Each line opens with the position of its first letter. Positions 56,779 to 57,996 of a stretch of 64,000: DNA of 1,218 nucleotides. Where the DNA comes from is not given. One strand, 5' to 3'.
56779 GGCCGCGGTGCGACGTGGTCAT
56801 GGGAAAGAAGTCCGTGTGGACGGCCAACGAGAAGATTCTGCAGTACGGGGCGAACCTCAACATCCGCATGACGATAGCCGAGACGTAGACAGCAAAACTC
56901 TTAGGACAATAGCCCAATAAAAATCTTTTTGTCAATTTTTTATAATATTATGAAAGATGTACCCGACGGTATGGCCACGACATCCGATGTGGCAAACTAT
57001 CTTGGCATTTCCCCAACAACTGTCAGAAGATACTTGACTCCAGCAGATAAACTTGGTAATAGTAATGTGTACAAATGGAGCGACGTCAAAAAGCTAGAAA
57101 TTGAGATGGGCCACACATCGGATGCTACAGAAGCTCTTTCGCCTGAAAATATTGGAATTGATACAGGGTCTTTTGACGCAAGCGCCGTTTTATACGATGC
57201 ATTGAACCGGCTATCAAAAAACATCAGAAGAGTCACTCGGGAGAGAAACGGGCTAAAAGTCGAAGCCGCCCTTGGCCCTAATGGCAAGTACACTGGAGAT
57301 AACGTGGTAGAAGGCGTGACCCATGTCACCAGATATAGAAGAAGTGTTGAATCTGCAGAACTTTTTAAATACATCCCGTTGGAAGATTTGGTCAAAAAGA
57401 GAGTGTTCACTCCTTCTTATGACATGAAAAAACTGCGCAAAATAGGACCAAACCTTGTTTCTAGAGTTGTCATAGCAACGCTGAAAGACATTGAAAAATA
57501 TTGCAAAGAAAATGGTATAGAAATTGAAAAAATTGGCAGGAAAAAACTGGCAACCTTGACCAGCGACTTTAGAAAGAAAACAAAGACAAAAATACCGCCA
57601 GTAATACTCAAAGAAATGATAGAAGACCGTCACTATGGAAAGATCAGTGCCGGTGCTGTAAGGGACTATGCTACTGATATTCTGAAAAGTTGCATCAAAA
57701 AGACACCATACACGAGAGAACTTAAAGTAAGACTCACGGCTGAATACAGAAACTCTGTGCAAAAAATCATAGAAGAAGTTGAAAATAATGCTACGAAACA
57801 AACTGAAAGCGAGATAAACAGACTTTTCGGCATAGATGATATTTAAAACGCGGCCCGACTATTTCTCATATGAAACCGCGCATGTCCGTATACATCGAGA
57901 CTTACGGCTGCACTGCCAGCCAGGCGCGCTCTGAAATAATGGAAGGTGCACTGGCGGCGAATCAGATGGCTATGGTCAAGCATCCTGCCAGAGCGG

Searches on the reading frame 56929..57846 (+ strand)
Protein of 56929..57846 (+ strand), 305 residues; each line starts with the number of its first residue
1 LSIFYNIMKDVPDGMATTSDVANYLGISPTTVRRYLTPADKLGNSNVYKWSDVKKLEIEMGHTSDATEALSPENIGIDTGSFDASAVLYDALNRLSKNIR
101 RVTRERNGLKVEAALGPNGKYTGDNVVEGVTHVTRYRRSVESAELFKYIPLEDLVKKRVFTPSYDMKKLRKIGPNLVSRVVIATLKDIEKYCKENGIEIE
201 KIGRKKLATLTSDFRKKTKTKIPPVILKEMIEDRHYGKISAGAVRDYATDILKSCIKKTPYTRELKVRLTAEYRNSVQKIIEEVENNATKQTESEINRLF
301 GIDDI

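Call 42: search_protein_families(library=pfam, proteins=[window:56929-57846:+], max_evalue=0.01)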
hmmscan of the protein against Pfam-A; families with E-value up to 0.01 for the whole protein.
window:56929-57846:+ (305 aa): 3 families
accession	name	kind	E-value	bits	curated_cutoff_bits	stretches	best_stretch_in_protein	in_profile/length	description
PF12728.13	HTH_17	-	0.00016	22.3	27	1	17-36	3-22/51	Helix-turn-helix domain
PF13542.12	HTH_Tnp_ISL3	-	0.0015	18.3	27.4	1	15-36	27-47/51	Helix-turn-helix domain of transposase family ISL3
PF08220.18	HTH_DeoR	-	0.0024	18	21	1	14-36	13-35/57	DeoR-like helix-turn-helix domain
